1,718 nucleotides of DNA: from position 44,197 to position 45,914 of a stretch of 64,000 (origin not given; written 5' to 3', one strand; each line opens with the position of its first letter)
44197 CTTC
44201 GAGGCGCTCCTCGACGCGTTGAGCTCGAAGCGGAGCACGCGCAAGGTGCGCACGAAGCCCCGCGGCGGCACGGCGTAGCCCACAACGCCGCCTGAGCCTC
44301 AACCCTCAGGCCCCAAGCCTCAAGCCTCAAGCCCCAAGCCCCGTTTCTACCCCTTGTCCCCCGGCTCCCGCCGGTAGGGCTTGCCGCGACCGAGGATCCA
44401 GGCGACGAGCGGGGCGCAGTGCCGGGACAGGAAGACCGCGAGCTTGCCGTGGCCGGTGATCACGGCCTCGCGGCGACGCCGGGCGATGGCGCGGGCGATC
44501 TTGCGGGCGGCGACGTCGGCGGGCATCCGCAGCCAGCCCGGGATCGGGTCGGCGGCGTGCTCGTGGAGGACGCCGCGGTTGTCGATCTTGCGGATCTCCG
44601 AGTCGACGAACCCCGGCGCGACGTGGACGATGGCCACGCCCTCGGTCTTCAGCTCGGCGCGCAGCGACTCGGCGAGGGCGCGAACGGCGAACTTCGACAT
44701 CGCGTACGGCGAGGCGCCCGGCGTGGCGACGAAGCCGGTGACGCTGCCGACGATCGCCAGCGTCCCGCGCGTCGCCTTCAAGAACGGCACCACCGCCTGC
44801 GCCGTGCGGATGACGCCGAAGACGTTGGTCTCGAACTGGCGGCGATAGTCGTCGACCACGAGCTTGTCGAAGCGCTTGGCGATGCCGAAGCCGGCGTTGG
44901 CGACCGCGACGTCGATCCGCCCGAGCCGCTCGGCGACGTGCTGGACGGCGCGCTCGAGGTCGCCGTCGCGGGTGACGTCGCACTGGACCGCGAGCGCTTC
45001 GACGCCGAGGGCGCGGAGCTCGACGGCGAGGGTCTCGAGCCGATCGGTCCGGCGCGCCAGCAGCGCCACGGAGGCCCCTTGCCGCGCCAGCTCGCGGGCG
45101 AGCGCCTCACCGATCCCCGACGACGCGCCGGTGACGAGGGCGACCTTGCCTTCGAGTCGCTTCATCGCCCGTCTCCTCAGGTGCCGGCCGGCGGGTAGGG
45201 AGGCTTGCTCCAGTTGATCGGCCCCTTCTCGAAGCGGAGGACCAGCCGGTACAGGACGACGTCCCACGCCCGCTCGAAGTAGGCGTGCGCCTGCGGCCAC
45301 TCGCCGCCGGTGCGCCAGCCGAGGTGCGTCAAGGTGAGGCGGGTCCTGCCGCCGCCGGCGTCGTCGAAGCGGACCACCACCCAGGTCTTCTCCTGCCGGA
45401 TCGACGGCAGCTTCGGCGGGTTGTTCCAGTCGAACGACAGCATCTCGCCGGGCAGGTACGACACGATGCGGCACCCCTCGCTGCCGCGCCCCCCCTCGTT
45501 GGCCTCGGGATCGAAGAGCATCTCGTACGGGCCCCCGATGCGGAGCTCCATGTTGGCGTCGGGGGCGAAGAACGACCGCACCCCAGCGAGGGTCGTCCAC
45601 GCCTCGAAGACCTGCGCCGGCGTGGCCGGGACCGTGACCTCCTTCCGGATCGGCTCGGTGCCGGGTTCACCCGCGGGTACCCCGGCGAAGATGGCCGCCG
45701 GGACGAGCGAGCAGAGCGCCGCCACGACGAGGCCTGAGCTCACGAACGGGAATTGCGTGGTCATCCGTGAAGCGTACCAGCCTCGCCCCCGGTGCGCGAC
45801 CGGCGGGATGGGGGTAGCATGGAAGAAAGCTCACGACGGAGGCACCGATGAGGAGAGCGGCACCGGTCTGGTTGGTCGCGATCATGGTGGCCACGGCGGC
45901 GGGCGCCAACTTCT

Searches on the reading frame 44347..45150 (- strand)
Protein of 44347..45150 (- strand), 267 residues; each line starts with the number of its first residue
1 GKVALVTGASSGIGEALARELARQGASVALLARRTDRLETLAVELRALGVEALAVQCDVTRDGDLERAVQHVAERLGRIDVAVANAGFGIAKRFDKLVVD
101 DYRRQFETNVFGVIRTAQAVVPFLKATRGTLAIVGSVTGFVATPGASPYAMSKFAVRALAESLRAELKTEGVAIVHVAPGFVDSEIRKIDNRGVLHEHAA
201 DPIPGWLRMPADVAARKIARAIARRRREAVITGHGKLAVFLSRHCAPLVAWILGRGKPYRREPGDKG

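Call 14: search_protein_families(library=pfam, proteins=[window:44347-45150:-], max_evalue=0.001)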
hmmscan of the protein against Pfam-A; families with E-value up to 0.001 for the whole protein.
window:44347-45150:- (267 aa): 5 families
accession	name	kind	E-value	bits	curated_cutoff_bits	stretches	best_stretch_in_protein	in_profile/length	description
PF00106.31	adh_short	-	4.2e-53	180.2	26.6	1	2-188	1-188/195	short chain dehydrogenase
PF13561.12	adh_short_C2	-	5.5e-37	128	27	1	8-215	1-211/236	Enoyl-(Acyl carrier protein) reductase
PF08659.16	KR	-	2.9e-17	63.6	22.6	1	4-166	3-166/180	KR domain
PF01370.27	Epimerase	-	4.7e-08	33.2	20.9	1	4-172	1-165/240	NAD dependent epimerase/dehydratase family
PF13460.12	NAD_binding_10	-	0.00065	20.1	27.2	1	8-72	1-61/184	NAD(P)H-binding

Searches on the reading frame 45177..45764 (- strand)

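Call 14: search_protein_families(library=pfam, proteins=[window:45177-45764:-], max_evalue=0.001)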
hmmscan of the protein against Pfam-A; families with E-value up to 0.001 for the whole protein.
window:45177-45764:- (195 aa): 2 families
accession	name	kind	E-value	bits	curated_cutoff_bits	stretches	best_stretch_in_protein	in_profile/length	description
PF08327.17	AHSA1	-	3.5e-14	53.5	22.1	1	47-174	2-120/125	Activator of Hsp90 ATPase homolog 1-like protein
PF10604.15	Polyketide_cyc2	-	8.2e-05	23.4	27.4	1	40-178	5-141/142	Polyketide cyclase / dehydrase and lipid transport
